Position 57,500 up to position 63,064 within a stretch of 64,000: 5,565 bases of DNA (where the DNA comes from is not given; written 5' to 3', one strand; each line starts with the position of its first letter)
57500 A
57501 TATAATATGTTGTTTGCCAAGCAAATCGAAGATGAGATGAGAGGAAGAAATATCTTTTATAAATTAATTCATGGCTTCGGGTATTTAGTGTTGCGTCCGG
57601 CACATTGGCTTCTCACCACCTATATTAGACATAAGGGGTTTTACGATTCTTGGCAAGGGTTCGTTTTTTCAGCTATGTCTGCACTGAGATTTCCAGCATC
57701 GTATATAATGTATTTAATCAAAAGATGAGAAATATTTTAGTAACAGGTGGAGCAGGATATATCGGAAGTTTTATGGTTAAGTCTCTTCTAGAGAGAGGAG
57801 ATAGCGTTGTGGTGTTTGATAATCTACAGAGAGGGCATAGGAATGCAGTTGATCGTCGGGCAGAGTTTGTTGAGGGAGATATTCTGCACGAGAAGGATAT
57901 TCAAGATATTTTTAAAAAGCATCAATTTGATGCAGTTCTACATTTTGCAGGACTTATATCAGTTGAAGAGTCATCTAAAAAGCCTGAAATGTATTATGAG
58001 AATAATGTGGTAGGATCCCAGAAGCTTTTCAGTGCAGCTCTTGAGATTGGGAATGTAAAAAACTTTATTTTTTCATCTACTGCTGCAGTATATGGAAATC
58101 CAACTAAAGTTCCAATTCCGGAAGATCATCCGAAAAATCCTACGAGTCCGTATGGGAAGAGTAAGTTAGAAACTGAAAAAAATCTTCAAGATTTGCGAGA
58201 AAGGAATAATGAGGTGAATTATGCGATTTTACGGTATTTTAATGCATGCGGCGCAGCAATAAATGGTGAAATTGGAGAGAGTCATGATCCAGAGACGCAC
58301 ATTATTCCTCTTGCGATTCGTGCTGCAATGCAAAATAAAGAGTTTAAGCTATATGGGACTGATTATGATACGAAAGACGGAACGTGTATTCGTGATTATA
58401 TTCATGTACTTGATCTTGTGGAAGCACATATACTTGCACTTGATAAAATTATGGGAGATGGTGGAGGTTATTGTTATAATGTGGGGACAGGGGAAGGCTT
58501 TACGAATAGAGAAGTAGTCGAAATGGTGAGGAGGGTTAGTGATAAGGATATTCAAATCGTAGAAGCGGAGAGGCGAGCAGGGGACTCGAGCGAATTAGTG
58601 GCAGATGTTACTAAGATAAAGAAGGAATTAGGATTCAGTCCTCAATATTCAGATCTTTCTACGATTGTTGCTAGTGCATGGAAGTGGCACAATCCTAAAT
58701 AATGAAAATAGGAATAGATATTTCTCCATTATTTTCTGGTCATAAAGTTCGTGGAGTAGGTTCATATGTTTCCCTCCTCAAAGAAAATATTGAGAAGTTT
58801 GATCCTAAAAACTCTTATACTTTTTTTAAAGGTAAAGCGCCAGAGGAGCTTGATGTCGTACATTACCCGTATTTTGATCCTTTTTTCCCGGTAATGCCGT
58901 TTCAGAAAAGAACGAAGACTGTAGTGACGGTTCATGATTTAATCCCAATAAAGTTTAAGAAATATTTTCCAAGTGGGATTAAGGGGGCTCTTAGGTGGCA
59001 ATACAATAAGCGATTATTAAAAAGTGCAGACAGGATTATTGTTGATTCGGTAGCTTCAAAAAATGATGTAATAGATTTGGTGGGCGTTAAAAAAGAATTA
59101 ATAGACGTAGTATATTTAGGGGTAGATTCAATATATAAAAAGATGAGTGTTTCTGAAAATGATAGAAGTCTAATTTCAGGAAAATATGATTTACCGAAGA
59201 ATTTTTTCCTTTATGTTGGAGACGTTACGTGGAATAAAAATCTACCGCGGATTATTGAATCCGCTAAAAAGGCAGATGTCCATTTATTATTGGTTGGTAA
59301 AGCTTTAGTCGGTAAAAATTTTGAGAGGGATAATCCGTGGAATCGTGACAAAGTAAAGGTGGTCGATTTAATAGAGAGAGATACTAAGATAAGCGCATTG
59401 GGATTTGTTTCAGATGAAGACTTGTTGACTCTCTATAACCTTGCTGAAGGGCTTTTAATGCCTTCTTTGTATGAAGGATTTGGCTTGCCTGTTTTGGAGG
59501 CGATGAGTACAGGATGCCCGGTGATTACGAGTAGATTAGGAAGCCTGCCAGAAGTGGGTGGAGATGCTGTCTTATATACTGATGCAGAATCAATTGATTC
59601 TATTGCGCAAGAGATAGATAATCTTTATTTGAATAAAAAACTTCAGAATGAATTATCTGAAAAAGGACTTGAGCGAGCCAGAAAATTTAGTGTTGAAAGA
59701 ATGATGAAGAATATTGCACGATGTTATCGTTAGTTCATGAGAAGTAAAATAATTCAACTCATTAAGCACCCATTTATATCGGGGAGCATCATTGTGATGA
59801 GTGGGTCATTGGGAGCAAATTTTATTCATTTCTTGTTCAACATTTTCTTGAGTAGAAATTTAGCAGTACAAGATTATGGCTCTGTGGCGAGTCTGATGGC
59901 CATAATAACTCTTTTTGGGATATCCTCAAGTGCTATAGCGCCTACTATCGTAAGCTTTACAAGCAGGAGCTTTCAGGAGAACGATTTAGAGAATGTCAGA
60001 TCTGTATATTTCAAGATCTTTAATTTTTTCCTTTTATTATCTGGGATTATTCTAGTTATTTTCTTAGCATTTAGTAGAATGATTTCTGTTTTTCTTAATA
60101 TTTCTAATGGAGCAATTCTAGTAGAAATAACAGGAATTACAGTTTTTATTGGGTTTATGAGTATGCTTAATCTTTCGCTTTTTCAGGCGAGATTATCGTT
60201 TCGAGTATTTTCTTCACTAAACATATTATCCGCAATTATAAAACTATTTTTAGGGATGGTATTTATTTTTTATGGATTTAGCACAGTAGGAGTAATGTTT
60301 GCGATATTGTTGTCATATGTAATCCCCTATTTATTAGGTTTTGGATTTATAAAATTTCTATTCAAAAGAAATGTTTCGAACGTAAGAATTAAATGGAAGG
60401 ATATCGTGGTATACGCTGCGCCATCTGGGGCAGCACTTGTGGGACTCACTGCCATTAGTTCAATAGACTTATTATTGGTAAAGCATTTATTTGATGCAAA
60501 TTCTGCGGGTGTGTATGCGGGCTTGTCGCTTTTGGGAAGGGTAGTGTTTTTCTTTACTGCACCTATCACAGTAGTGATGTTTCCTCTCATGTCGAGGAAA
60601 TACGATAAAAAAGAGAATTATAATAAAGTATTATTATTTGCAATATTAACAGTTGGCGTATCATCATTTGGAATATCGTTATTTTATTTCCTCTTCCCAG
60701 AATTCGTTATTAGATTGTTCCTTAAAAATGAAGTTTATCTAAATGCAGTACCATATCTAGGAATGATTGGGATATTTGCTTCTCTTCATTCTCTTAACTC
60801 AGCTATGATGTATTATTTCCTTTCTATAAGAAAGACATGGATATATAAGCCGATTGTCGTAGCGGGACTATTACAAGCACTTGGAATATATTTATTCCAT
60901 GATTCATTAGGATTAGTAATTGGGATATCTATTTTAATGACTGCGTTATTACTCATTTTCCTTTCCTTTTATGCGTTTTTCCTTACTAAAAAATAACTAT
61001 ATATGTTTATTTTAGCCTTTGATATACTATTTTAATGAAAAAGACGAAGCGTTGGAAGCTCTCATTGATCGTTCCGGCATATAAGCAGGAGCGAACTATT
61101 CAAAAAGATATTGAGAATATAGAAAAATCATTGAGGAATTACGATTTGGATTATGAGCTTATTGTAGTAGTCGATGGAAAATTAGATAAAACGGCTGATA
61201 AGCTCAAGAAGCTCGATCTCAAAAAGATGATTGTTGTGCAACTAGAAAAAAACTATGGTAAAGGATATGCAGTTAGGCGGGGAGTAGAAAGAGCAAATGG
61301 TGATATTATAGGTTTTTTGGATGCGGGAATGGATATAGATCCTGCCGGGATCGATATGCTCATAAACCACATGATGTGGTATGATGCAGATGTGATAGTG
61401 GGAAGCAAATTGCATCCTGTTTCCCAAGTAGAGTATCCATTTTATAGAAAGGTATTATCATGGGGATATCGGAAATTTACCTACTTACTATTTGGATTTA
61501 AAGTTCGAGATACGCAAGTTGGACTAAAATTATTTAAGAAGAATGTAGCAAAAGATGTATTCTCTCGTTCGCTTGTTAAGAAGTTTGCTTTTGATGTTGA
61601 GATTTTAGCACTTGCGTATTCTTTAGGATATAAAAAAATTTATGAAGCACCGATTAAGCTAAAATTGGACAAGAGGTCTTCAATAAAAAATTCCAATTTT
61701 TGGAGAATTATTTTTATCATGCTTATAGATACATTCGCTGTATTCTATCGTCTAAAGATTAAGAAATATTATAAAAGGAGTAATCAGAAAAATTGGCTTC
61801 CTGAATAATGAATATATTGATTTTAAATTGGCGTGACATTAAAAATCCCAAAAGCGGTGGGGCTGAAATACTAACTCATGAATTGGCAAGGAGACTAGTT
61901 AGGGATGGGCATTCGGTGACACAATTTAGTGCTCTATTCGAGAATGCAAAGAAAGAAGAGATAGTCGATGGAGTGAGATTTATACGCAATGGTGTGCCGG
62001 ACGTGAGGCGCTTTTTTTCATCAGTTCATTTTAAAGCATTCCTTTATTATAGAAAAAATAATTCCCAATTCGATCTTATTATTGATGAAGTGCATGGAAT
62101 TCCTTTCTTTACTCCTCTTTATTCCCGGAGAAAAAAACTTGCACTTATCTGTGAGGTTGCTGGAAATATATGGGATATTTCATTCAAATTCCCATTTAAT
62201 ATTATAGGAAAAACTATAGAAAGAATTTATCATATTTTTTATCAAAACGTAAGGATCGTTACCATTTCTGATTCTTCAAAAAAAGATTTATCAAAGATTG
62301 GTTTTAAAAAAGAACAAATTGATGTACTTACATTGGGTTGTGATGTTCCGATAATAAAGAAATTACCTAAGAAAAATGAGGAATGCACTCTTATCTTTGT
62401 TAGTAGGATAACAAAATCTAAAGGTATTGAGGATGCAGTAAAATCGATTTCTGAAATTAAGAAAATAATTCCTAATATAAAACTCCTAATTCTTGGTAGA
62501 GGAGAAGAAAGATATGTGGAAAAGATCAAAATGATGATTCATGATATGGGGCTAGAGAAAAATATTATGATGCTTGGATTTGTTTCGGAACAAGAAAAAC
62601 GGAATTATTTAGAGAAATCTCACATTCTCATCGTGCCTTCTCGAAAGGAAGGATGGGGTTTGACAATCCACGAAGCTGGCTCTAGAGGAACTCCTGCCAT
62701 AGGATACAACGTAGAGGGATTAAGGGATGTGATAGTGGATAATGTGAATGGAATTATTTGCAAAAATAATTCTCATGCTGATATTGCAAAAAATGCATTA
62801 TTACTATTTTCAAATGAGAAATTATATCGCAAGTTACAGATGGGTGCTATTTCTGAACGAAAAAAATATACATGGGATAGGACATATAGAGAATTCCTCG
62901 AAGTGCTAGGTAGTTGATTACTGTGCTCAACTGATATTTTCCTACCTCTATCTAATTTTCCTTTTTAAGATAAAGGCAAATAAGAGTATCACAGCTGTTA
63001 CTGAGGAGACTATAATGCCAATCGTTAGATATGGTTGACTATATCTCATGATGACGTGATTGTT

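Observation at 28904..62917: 34-kb uninterrupted co-directional glycosylation supercluster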

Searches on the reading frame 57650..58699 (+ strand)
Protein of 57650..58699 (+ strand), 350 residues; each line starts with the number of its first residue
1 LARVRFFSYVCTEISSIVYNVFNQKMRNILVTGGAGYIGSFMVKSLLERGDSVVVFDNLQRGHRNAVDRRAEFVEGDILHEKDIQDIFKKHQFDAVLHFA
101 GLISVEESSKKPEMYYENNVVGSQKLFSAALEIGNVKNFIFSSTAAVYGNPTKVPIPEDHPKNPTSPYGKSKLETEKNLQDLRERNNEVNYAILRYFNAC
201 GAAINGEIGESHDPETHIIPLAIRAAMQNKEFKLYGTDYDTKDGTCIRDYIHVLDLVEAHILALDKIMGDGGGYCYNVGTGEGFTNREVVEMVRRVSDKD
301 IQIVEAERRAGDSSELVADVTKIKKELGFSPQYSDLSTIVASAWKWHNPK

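Call 5: search_protein_families(library=pfam, proteins=[window:57650-58699:+], max_evalue=0.01)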
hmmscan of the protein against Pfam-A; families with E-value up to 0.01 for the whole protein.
window:57650-58699:+ (350 aa): 10 families
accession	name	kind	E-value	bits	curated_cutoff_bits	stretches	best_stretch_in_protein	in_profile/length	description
PF01370.27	Epimerase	-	1.7e-59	201.6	20.9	1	29-279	1-240/240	NAD dependent epimerase/dehydratase family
PF16363.11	GDP_Man_Dehyd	-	8.7e-55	186.9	27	1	30-334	1-324/332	GDP-mannose 4,6 dehydratase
PF01073.25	3Beta_HSD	-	6.6e-18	65.2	22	1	30-268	1-233/280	3-beta hydroxysteroid dehydrogenase/isomerase family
PF04321.23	RmlD_sub_bind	-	6.7e-17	61.9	27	1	28-187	2-139/287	RmlD substrate binding domain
PF02719.21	Polysacc_synt_2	-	5e-15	55.9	20.2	1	29-201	1-173/293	Polysaccharide biosynthesis protein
PF07993.18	NAD_binding_4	-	2.2e-12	47.1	20.1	1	66-211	58-219/258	Male sterility protein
PF13460.12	NAD_binding_10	-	4.8e-09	36.8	27.2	1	33-195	1-142/184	NAD(P)H-binding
PF05368.20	NmrA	-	8e-08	32.7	27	1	28-145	4-108/298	NmrA-like family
PF00106.31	adh_short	-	8.2e-05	22.6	26.6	1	28-102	2-87/195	short chain dehydrogenase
PF08659.16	KR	-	0.00021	21.7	22.6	1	29-153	3-146/180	KR domain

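Call 29: search_protein_families(library=ncbifam, proteins=[window:57650-58699:+], max_evalue=0.001)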
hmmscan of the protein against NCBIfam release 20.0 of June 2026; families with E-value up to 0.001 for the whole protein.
window:57650-58699:+ (350 aa): 41 families (the best 25 are shown)
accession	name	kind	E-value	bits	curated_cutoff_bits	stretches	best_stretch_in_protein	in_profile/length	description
TIGR01179.1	galE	equivalog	3e-123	410.9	262.3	1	28-348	1-326/332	UDP-glucose 4-epimerase GalE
NF007956.0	PRK10675.1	subfamily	2.8e-78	263.4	394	1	28-347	2-329/338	UDP-glucose 4-epimerase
TIGR01181.1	dTDP_gluc_dehyt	equivalog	1.2e-45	156.1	365.1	1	28-347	1-311/321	dTDP-glucose 4,6-dehydratase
TIGR02197.1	heptose_epim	equivalog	1.1e-36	126.6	274.6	1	29-304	1-269/316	ADP-glyceromanno-heptose 6-epimerase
TIGR04180.1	EDH_00030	hypoth_equivalog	1.5e-33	116.1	475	1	29-334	1-297/297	NAD-dependent 4,6-dehydratase LegB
NF007582.0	PRK10217.1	equivalog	6.3e-25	88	698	1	26-334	1-319/355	dTDP-glucose 4,6-dehydratase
NF007490.0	PRK10084.1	subfamily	1.4e-24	86.7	649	1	28-337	2-325/361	dTDP-glucose 4,6-dehydratase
NF011728.1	PRK15181.1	equivalog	4.1e-22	78.6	760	1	28-347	17-337/348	Vi polysaccharide biosynthesis UDP-N-acetylglucosaminuronic acid C-4 epimerase TviC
TIGR02622.1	CDP_4_6_dhtase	equivalog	8.7e-20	71.1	278.45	1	26-348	4-331/352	CDP-glucose 4,6-dehydratase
NF043036.1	ErythonDh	equivalog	5.2e-19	68.6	325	1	28-182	2-163/321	D-erythronate dehydrogenase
TIGR03466.1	HpnA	hypoth_equivalog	2.5e-18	66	367.65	1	29-188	3-161/327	hopanoid-associated sugar epimerase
NF008360.0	PRK11150.1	equivalog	2.2e-17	63.2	452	1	29-347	2-306/310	ADP-glyceromanno-heptose 6-epimerase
NF042422.1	oxyalk_red_OleD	equivalog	7.9e-15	55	580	1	28-170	2-133/329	2-alkyl-3-oxoalkanoate reductase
TIGR01214.1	rmlD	equivalog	5.6e-14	51.9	224.05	1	29-185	2-141/285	dTDP-4-dehydrorhamnose reductase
NF047922.1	GDPFucSynFcl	equivalog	1.3e-13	51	500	1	27-347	3-301/308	GDP-L-fucose synthase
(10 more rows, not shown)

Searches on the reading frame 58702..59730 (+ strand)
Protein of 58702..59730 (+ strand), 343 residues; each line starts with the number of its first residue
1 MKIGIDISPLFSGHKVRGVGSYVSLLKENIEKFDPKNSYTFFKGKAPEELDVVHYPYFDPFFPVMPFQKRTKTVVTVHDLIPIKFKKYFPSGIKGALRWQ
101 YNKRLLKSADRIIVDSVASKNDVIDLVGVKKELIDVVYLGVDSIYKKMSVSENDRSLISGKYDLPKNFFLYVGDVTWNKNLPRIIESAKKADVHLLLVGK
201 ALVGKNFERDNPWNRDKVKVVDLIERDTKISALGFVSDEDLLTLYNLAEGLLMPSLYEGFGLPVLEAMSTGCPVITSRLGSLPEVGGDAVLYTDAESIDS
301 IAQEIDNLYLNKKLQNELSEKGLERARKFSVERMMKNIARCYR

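Call 5: search_protein_families(library=pfam, proteins=[window:58702-59730:+], max_evalue=0.01)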
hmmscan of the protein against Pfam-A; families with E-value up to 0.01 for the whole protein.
window:58702-59730:+ (343 aa): 6 families
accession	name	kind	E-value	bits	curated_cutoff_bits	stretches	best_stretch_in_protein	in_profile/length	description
PF00534.26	Glycos_transf_1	-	5.1e-26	91.7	26.4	1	165-323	14-170/172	Glycosyl transferases group 1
PF13692.12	Glyco_trans_1_4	-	1.4e-18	68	27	1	169-309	4-140/142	Glycosyl transferases group 1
PF13439.12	Glyco_transf_4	-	1.8e-14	54.5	28.5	1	41-142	64-167/170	Glycosyltransferase Family 4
PF13579.12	Glyco_trans_4_4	-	1.5e-07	32.3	29.7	1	50-140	72-158/158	Glycosyl transferase 4-like domain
PF13524.12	Glyco_trans_1_2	-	4.8e-07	30.3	25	1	184-335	5-139/144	Glycosyl transferase-like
PF20706.3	GT4-conflict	-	4.7e-06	26.3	26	1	228-278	261-312/385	Family 4 Glycosyltransferase in conflict systems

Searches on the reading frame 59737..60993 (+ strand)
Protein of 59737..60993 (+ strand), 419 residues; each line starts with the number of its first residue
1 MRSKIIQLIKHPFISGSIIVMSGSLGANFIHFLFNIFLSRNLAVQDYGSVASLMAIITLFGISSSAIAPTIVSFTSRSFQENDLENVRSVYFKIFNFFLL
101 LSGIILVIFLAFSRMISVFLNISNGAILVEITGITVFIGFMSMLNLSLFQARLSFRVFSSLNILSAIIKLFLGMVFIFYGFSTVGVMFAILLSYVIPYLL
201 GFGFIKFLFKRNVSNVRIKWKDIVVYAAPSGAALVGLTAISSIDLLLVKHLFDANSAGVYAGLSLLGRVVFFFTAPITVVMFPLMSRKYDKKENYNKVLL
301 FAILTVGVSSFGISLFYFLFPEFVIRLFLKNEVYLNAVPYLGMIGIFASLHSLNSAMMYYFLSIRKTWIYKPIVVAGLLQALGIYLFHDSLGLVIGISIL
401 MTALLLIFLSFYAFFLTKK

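Call 5: search_protein_families(library=pfam, proteins=[window:59737-60993:+], max_evalue=0.01)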
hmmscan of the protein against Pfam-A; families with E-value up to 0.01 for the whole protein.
window:59737-60993:+ (419 aa): 3 families
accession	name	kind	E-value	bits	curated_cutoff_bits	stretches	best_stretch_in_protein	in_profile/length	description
PF13440.11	Polysacc_synt_3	-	3.2e-17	63.2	23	1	38-331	2-286/293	Polysaccharide biosynthesis protein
PF01943.22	Polysacc_synt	-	6.5e-12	45.9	28.2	1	16-287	4-272/274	Polysaccharide biosynthesis protein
PF01554.23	MatE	-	0.0026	17.9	24.9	1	229-364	1-138/161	MatE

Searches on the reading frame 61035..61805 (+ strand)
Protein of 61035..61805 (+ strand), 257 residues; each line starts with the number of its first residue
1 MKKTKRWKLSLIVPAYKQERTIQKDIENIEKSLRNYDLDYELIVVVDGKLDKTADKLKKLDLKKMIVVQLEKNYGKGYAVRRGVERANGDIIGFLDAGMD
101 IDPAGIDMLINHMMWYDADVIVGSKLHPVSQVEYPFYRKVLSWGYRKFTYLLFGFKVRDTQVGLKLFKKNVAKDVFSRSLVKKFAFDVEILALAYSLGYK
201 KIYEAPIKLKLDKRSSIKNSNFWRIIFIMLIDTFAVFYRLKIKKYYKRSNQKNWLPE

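Call 5: search_protein_families(library=pfam, proteins=[window:61035-61805:+], max_evalue=0.01)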
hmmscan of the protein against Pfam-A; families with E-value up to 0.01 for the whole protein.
window:61035-61805:+ (257 aa): 3 families
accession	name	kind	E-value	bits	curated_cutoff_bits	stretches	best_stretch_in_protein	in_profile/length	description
PF00535.33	Glycos_transf_2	-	5.7e-21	75.6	23.3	1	10-176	1-168/168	Glycosyl transferase family 2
PF10111.15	Glyco_tranf_2_2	-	1.2e-08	35.2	27.3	1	10-98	1-91/276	Glycosyltransferase like family 2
PF13641.12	Glyco_tranf_2_3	-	2e-05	25.2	27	1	9-98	3-96/230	Glycosyltransferase like family 2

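Call 29: search_protein_families(library=ncbifam, proteins=[window:61035-61805:+], max_evalue=0.001)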
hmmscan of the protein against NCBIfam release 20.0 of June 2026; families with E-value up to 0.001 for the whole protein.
window:61035-61805:+ (257 aa): 20 families
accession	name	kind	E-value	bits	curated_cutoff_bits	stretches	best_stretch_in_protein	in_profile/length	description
TIGR03937.1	PgaC_IcaA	equivalog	1.2e-14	54.2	422.3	1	5-114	43-151/407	poly-beta-1,6-N-acetyl-D-glucosamine synthase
NF047588.1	GlcsyltransPgfSStrep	equivalog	2.6e-12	46.6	500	1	8-177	2-169/308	glycosyltransferase PgfS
NF041875.1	EPS_EpsD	equivalog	2.8e-12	46.7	370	1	9-138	1-129/325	exopolysaccharide biosynthesis glycosyltransferase EpsD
NF007986.1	PRK10714.1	equivalog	3.1e-12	46.1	529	1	8-113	7-115/316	undecaprenyl-phosphate 4-deoxy-4-formamido-L-arabinose transferase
NF010496.0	PRK13915.1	equivalog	3.3e-12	46.1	262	1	5-114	29-143/307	glucosyl-3-phosphoglycerate synthase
NF058614.1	PPMAGASynPpgS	equivalog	5.9e-10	38.9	370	1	11-218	4-205/226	polyprenyl-phospho-N-acetylgalactosaminyl synthase PpgS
NF047683.1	TeichurnBiosyTuaG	equivalog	2.1e-09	37.4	400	1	6-114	5-112/252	teichuronic acid biosynthesis protein TuaG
NF038302.1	EPS_HpsE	equivalog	4.2e-09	35.8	300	1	8-109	2-107/307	hormogonium polysaccharide biosynthesis glycosyltransferase HpsE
NF007482.0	PRK10073.1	equivalog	4.5e-09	35.8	423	1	5-120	4-117/334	glycosyltransferase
TIGR04283.1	glyco_like_mftF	equivalog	2.1e-08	34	182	1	9-113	1-96/221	TIGR04283 family arsenosugar biosynthesis glycosyltransferase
TIGR04182.1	glyco_TIGR04182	equivalog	2.6e-08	33.6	325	1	10-175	3-159/293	S-layer glycoprotein N-glycosyltransferase AglJ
NF041394.1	GtaseAglG_Halo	equivalog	1.7e-07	30.8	440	1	8-134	2-127/304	glucosyl-dolichyl phosphate glucuronosyltransferase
NF041391.1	DPhHxTase_Halo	equivalog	1e-06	27.9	375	1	15-207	3-181/213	dolichyl-phosphate hexose transferase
TIGR04009.1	wcaE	equivalog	4.7e-06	26.1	369.2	1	9-117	3-111/248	colanic acid biosynthesis glycosyltransferase WcaE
NF041865.1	EpsU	equivalog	8e-06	25.1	700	1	5-102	37-130/394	exopolysaccharide biosynthesis GT2 family glycosyltransferase EpsU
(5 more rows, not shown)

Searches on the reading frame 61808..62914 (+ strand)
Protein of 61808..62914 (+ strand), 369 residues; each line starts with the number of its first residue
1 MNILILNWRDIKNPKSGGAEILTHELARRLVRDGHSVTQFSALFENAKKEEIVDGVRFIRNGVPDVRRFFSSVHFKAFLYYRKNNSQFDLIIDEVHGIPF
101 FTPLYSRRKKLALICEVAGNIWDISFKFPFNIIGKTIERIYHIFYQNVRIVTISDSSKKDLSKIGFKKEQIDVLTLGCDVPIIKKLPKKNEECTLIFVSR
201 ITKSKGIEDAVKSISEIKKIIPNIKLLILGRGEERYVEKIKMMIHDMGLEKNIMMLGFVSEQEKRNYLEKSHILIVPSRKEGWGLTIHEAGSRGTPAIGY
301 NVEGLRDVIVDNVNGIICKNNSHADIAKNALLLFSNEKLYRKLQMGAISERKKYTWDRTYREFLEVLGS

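Call 5: search_protein_families(library=pfam, proteins=[window:61808-62914:+], max_evalue=0.01)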
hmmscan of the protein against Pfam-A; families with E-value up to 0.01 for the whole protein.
window:61808-62914:+ (369 aa): 5 families
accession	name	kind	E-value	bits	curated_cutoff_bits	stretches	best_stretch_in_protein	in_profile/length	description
PF00534.26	Glycos_transf_1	-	1.2e-37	129.5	26.4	1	183-344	6-166/172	Glycosyl transferases group 1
PF13692.12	Glyco_trans_1_4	-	1.5e-26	93.8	27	1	194-335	3-141/142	Glycosyl transferases group 1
PF20706.3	GT4-conflict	-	5.6e-13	49.1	26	1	166-313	169-324/385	Family 4 Glycosyltransferase in conflict systems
PF13439.12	Glyco_transf_4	-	1.3e-11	45.2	28.5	1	17-179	2-167/170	Glycosyltransferase Family 4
PF13579.12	Glyco_trans_4_4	-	2.8e-05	24.9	29.7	1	17-177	1-158/158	Glycosyl transferase 4-like domain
